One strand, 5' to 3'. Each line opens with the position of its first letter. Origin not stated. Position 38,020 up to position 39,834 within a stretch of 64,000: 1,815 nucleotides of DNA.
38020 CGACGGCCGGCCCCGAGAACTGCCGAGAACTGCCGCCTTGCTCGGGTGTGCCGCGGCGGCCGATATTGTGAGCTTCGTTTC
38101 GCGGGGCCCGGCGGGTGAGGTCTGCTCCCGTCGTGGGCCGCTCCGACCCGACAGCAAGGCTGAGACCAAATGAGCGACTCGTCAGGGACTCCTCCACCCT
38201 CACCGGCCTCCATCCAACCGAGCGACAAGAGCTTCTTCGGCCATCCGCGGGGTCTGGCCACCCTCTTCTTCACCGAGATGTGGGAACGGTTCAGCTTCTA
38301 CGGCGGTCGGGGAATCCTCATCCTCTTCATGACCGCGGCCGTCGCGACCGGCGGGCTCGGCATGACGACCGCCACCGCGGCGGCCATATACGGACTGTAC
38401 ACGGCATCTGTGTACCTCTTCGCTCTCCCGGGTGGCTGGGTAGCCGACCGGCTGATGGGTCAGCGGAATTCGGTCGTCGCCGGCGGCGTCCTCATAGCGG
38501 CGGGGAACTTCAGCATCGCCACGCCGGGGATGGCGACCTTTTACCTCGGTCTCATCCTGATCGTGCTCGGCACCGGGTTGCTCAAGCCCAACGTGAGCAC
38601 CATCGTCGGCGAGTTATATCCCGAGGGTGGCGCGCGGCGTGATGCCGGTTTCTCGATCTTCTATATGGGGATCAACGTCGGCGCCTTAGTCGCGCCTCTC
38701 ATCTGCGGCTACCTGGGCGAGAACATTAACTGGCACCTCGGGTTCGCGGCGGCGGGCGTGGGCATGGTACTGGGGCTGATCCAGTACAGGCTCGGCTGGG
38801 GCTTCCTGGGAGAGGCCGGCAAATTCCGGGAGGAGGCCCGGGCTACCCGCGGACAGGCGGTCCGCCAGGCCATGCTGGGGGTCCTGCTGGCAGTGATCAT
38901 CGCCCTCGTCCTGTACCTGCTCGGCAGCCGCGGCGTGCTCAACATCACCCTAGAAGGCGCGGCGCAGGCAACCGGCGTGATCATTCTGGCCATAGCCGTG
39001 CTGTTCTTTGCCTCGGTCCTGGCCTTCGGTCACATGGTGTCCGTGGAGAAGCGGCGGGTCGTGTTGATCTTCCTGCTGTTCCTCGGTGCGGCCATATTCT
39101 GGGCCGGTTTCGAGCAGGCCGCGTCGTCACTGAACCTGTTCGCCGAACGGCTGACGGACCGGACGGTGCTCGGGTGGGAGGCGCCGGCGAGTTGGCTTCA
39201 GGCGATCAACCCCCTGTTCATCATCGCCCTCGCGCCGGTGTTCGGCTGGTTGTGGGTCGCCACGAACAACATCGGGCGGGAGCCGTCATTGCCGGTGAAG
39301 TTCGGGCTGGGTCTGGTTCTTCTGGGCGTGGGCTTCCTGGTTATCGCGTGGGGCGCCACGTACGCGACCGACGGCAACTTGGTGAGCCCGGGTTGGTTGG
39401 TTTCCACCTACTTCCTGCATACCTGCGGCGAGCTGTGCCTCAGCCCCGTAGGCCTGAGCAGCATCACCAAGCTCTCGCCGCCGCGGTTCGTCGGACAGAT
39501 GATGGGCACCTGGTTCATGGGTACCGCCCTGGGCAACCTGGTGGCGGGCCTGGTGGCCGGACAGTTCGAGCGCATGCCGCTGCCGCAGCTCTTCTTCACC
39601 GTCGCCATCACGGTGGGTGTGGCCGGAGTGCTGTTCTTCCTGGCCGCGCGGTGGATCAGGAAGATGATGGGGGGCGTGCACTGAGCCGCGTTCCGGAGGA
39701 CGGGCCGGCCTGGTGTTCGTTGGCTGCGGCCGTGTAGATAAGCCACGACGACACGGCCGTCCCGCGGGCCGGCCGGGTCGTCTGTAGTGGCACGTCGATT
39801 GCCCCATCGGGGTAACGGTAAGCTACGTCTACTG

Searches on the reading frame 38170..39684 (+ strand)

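Call 57: search_protein_families(library=pfam, proteins=[window:38170-39684:+], max_evalue=0.00001)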
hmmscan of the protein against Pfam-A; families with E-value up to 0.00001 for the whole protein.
window:38170-39684:+ (504 aa): 2 families
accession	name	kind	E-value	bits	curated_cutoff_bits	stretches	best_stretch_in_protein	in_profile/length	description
PF00854.27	PTR2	-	1.1e-69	235.7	27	1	104-470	6-383/392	POT family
PF07690.21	MFS_1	-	5.1e-27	95.1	33.4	2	41-312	6-288/347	Major Facilitator Superfamily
